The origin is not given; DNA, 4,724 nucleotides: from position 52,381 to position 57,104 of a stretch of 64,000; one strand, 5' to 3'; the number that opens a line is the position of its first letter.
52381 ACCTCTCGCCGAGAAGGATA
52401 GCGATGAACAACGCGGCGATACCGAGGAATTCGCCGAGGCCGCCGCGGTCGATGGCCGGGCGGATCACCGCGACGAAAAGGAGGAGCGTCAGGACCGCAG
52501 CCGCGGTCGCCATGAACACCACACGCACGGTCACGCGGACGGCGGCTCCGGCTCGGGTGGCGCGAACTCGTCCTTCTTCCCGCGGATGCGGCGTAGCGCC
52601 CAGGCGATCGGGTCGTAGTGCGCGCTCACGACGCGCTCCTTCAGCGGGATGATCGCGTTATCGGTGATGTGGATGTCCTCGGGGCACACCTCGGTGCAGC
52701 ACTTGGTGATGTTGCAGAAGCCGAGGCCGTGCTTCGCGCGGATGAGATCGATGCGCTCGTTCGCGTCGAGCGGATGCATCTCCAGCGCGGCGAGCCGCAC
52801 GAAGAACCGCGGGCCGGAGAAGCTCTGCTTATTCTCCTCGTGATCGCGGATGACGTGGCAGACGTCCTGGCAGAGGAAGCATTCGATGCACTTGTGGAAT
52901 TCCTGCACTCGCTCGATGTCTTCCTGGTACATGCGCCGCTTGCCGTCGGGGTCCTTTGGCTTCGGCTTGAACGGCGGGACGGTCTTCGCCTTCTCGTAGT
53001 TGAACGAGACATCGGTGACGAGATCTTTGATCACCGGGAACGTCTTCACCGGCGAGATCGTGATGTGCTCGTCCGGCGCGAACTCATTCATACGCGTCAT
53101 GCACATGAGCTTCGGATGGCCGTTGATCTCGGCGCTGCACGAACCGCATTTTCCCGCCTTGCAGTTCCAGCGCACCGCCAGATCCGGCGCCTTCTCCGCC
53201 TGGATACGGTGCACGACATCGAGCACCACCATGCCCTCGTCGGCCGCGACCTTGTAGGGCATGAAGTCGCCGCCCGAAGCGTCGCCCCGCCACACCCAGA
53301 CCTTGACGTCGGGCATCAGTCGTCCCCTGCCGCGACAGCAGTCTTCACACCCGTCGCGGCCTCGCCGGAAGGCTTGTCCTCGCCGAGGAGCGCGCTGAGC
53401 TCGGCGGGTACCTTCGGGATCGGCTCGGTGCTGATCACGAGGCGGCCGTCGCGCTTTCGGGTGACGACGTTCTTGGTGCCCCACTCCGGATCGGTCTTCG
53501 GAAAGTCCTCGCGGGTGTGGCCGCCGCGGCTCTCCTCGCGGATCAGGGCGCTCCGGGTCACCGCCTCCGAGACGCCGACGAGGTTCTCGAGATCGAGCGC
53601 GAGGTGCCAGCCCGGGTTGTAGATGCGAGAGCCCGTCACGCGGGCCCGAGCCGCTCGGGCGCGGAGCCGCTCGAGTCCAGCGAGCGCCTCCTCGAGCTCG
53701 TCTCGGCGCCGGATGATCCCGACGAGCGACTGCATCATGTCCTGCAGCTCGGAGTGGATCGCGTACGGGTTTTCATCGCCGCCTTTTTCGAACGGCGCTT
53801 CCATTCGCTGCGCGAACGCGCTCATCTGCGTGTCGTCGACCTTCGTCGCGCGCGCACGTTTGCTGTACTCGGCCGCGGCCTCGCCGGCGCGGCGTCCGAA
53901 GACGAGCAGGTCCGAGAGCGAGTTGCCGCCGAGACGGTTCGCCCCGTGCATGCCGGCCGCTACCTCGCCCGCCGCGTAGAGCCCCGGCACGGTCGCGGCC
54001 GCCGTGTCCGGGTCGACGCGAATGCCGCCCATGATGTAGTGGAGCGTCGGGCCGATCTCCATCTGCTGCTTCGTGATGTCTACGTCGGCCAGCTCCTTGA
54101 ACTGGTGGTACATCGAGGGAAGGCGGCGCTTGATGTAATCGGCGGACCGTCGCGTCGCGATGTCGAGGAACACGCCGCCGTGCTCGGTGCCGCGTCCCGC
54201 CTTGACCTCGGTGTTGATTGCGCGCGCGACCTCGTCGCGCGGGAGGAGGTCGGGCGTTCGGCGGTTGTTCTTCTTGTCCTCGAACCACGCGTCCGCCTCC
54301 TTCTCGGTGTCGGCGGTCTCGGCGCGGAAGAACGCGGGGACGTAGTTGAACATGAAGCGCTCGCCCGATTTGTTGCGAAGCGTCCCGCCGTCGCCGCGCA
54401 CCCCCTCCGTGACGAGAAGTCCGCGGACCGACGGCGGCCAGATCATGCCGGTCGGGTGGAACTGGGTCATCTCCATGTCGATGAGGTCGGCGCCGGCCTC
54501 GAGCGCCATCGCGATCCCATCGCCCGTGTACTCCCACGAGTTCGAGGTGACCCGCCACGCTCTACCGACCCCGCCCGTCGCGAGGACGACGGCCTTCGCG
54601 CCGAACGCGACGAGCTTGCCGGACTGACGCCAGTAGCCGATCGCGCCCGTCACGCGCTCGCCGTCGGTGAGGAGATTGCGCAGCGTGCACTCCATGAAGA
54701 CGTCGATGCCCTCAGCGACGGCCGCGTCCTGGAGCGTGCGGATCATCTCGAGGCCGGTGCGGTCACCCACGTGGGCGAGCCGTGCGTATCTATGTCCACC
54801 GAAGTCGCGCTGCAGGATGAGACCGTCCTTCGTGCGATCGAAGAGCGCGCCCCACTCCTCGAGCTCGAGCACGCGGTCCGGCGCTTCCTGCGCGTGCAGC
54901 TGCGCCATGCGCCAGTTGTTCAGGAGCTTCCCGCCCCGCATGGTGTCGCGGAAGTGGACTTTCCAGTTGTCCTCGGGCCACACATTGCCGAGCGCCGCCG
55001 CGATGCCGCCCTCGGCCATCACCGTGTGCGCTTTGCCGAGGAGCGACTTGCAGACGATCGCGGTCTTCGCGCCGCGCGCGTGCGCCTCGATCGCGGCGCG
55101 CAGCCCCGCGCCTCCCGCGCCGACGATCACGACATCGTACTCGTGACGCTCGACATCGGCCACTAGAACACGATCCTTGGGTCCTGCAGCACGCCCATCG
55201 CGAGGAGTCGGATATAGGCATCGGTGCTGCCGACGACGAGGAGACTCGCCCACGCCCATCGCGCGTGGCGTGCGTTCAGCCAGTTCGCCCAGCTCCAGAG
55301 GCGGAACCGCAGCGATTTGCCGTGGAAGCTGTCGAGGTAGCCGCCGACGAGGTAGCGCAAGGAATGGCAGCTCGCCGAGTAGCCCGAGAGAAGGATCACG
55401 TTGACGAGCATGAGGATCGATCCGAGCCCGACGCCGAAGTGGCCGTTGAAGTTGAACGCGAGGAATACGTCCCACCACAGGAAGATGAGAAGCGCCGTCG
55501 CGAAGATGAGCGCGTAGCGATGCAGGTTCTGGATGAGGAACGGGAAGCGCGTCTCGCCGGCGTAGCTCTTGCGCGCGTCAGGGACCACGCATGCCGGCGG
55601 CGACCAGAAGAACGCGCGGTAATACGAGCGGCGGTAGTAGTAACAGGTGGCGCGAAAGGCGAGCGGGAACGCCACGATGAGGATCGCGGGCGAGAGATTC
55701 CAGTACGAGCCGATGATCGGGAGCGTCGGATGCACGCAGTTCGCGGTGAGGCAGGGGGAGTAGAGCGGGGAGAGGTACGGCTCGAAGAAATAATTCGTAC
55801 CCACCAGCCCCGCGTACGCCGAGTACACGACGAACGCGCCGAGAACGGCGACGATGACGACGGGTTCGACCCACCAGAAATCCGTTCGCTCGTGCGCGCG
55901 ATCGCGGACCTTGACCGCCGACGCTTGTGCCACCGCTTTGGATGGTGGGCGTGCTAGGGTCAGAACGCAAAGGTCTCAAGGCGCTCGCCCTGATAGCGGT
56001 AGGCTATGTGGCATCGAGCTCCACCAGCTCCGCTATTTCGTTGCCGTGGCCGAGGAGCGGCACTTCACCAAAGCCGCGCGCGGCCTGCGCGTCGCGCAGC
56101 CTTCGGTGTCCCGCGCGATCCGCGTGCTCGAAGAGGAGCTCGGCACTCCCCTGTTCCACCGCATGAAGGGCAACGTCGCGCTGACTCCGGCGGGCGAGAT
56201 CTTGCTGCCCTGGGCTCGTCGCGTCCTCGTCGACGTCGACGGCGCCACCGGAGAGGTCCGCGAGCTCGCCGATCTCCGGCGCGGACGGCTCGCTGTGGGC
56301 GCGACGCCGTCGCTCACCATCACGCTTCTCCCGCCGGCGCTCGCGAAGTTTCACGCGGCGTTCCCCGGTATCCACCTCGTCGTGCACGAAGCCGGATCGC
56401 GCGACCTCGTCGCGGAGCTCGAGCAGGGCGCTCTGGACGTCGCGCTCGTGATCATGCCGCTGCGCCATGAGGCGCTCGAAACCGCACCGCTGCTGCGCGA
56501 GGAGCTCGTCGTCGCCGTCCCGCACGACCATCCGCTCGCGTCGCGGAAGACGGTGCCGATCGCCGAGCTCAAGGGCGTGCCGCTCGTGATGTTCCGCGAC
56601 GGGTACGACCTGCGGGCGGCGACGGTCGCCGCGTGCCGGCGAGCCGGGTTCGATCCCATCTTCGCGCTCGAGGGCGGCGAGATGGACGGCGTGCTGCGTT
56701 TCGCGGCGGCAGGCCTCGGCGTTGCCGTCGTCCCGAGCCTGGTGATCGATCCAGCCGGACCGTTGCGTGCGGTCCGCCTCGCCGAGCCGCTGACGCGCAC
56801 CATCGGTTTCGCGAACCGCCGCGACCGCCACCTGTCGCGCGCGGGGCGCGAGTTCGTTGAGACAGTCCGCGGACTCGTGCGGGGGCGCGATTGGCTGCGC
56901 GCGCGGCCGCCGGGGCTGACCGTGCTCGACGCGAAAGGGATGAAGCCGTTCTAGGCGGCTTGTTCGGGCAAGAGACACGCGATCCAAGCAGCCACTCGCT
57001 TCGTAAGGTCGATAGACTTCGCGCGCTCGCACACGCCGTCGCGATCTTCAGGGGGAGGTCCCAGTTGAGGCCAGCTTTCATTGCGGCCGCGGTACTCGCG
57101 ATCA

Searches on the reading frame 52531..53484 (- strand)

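Call 39: search_protein_families(library=pfam, max_evalue=0.001, proteins=[window:52531-53484:-])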
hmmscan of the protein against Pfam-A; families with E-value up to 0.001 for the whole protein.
window:52531-53484:- (317 aa): 3 families
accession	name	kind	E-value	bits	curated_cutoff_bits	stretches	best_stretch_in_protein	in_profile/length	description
PF13085.11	Fer2_3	-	1.2e-23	83.6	27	1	70-160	14-103/107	2Fe-2S iron-sulfur cluster binding domain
PF13183.11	Fer4_8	-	6.5e-08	33.4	27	1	196-271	2-68/68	4Fe-4S dicluster domain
PF12838.12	Fer4_7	-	0.00068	20.5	27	1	198-271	1-52/52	4Fe-4S dicluster domain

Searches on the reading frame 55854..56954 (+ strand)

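Call 39: search_protein_families(library=pfam, max_evalue=0.001, proteins=[window:55854-56954:+])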
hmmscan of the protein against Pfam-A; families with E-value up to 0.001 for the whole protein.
window:55854-56954:+ (366 aa): 3 families
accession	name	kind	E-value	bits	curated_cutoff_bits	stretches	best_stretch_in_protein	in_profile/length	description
PF03466.25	LysR_substrate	-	4.4e-53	180.2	28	1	141-339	3-205/209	LysR substrate binding domain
PF00126.33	HTH_1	-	1.2e-24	86.4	26.6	1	56-115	1-60/60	Bacterial regulatory helix-turn-helix protein, lysR family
PF12849.12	PBP_like_2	-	0.00033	20.9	27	1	144-240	10-113/267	PBP superfamily domain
